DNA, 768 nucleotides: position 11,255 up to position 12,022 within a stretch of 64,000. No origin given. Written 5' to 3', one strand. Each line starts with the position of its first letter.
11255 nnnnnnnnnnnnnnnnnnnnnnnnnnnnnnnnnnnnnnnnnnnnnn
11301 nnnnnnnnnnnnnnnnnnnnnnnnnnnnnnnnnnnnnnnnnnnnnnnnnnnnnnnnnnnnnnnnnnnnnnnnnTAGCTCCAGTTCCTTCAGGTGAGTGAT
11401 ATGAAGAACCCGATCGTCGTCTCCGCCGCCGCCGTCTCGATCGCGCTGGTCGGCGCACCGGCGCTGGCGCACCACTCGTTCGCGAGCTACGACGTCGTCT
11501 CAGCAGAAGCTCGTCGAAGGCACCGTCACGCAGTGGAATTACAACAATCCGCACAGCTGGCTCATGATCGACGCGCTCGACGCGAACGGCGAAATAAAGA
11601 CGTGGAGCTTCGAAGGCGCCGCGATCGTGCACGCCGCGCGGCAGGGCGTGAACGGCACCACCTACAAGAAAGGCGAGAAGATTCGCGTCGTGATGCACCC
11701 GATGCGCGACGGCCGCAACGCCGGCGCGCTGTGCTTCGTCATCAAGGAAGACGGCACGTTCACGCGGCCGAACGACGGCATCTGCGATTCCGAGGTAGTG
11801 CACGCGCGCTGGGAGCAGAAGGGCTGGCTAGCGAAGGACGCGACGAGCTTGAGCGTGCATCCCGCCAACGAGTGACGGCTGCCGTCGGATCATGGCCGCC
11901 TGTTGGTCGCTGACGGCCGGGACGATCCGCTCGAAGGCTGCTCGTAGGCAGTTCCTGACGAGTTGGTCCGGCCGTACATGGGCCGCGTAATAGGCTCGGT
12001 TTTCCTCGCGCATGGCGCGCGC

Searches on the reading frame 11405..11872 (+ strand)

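Call 45: search_protein_families(library=pfam, proteins=[window:11405-11872:+], max_evalue=0.001)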
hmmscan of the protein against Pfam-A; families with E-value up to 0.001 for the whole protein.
window:11405-11872:+ (156 aa): 1 family
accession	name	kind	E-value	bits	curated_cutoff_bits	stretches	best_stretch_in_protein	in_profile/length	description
PF19649.4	DUF6152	-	4.7e-20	71.9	27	1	33-107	22-96/98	Family of unknown function (DUF6152)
